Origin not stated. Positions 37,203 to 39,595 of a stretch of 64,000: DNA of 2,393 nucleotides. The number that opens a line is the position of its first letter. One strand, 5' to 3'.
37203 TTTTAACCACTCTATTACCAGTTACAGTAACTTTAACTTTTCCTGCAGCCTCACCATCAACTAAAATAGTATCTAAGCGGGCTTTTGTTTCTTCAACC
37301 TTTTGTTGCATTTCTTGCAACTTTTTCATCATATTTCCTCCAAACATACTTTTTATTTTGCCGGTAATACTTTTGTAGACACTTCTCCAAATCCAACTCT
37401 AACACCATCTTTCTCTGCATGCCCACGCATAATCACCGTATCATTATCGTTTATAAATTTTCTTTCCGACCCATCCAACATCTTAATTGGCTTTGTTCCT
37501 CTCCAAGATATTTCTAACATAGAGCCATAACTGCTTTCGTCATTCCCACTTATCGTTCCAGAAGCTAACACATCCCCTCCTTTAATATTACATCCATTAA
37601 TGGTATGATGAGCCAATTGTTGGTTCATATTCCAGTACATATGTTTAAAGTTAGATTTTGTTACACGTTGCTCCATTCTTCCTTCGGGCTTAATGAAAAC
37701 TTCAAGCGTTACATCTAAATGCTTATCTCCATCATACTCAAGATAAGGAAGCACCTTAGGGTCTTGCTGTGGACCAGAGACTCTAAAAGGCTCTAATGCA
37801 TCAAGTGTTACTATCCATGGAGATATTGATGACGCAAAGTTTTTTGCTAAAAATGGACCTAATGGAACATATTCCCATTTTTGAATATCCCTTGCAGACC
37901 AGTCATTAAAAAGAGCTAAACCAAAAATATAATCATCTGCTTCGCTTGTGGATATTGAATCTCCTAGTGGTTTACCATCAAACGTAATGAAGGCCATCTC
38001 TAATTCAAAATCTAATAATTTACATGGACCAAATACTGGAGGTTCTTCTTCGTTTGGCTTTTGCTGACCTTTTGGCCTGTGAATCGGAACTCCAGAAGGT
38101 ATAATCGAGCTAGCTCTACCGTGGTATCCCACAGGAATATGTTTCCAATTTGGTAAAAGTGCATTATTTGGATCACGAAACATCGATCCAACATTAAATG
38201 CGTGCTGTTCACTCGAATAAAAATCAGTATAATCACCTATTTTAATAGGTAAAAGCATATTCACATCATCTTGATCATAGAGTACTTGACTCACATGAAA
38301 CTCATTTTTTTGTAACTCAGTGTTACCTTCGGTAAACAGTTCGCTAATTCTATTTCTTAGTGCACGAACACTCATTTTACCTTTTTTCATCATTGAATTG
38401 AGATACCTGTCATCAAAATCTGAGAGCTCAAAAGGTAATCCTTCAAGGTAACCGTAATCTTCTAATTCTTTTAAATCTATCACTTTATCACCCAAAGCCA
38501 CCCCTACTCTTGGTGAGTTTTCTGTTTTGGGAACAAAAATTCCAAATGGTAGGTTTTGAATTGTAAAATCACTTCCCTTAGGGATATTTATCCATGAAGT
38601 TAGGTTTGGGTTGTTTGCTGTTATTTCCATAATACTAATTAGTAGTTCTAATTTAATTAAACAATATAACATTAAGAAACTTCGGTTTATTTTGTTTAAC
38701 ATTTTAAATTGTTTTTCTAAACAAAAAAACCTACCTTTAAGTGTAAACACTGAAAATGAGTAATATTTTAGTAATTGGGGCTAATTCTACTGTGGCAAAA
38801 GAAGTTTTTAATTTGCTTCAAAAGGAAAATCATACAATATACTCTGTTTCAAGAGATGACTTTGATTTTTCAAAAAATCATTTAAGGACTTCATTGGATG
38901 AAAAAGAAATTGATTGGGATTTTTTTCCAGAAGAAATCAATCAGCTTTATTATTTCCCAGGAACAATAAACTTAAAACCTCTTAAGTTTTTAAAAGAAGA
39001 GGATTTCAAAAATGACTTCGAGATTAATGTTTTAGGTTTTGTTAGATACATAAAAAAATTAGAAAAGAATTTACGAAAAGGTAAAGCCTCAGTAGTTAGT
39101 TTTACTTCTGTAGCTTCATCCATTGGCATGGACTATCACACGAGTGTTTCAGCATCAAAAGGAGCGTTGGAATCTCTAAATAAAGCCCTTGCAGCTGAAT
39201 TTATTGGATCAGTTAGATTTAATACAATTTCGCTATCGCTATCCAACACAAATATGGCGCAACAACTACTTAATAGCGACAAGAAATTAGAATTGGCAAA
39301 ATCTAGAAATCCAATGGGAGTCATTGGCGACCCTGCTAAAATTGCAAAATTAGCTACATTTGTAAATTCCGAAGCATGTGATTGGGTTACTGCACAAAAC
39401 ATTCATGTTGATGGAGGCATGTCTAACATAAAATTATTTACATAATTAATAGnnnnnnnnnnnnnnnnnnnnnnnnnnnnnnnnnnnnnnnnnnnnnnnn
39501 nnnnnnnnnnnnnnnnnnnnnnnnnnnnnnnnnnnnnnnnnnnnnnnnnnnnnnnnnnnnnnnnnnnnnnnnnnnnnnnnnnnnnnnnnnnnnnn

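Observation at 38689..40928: The same 39-bp inverted-repeat operator candidate occurs before both operons of the light cluster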

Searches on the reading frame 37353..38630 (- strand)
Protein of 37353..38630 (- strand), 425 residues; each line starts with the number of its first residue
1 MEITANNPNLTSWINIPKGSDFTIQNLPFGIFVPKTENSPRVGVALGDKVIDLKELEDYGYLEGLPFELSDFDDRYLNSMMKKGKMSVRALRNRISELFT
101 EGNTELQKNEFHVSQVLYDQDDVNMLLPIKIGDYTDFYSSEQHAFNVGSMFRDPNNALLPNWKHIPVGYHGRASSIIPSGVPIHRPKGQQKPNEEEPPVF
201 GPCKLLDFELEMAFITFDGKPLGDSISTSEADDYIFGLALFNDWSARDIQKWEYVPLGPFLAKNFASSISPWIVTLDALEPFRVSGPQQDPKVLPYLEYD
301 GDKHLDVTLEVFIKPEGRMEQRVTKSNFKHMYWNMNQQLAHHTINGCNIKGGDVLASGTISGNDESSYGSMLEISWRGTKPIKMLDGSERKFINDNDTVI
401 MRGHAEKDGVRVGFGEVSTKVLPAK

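Call 4: search_protein_families(library=pfam, proteins=[window:37353-38630:-])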
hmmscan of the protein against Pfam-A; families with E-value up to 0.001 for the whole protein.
window:37353-38630:- (425 aa): 2 families
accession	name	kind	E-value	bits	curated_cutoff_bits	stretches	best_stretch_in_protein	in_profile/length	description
PF01557.24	FAA_hydrolase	-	3.9e-36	125.2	23.9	1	135-403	4-203/214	Fumarylacetoacetate (FAA) hydrolase C-terminal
PF09298.16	FAA_hydrolase_N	-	2.5e-24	85.8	25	1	25-128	1-105/105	Fumarylacetoacetase N-terminal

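Call 5: search_protein_families(library=ncbifam, proteins=[window:37353-38630:-])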
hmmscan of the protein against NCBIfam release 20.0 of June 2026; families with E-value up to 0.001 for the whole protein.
window:37353-38630:- (425 aa): 2 families
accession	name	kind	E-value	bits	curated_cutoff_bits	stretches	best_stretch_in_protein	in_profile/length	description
TIGR01266.1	fum_ac_acetase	equivalog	9.9e-172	571.5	375.3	1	12-424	1-419/420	fumarylacetoacetase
TIGR02303.1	HpaG-C-term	equivalog_domain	0.00013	21.5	276.4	0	206-280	93-164/245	4-hydroxyphenylacetate degradation bifunctional isomerase/decarboxylase, C-terminal subunit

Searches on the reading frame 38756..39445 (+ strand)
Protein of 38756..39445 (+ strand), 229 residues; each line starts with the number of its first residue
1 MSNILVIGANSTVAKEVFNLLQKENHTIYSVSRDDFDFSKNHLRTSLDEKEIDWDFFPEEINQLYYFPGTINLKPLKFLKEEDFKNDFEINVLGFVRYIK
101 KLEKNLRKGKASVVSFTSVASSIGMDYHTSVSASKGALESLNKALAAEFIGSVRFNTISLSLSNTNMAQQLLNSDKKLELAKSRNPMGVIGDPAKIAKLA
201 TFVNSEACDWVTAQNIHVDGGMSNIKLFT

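Call 4: search_protein_families(library=pfam, proteins=[window:38756-39445:+])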
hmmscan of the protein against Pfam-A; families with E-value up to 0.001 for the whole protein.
window:38756-39445:+ (229 aa): 2 families
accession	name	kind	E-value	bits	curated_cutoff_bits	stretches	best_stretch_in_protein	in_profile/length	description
PF13561.12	adh_short_C2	-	4.5e-30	105.4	27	1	75-223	88-236/236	Enoyl-(Acyl carrier protein) reductase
PF00106.31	adh_short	-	5.2e-14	52.6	26.6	1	68-171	85-190/195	short chain dehydrogenase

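Call 5: search_protein_families(library=ncbifam, proteins=[window:38756-39445:+])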
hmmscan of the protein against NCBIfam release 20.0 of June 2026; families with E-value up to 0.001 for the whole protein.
window:38756-39445:+ (229 aa): 160 families (the best 25 are shown)
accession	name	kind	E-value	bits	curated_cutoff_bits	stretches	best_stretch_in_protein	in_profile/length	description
NF005559.1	PRK07231.1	subfamily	2.3e-24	86.3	215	1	74-223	95-248/249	glucose 1-dehydrogenase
NF052558.1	MBtsdlDhBudC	equivalog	3e-21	76.1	270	1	79-223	97-242/250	meso-2,3-butanediol dehydrogenase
NF005075.0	PRK06500.1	equivalog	3.7e-21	75.7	336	1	61-224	81-248/249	SDR family oxidoreductase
TIGR01830.1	3oxo_ACP_reduc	equivalog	1e-20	74.5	297.75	1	79-222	95-238/239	3-oxoacyl-[acyl-carrier-protein] reductase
NF047420.2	EF_P_mod_YmfI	equivalog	3e-20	73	238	1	36-222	51-235/236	elongation factor P 5-aminopentanone reductase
NF005309.0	PRK06841.1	subfamily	6.9e-20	71.6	286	1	67-222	96-252/255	GolD/DthD family dehydrogenase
NF004818.0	PRK06172.1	equivalog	6.9e-20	71.4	336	1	80-223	105-251/253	SDR family oxidoreductase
NF009466.0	PRK12826.1-2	subfamily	5.5e-19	68.6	222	1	74-223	96-245/248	3-oxoacyl-ACP reductase FabG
NF006693.0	PRK09242.1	equivalog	8.4e-19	67.7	328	1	80-224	109-255/258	SDR family oxidoreductase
NF005975.0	PRK08063.1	equivalog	1.4e-18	67.1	328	1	73-225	95-249/250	enoyl-[acyl-carrier-protein] reductase FabL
NF006121.0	PRK08265.1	subfamily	3.1e-18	66.2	294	1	82-224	102-247/263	short chain dehydrogenase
NF005067.0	PRK06484.1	equivalog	6e-18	64.7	713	1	81-222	106-251/524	short chain dehydrogenase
NF005752.0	PRK07576.1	subfamily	6.3e-18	65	321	1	79-223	105-251/271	SDR family oxidoreductase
NF004778.0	PRK06124.1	equivalog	6.6e-18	65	303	1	69-223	97-253/256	SDR family oxidoreductase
NF006074.0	PRK08220.1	equivalog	7.1e-18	65.1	312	1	59-222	74-247/251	2,3-dihydro-2,3-dihydroxybenzoate dehydrogenase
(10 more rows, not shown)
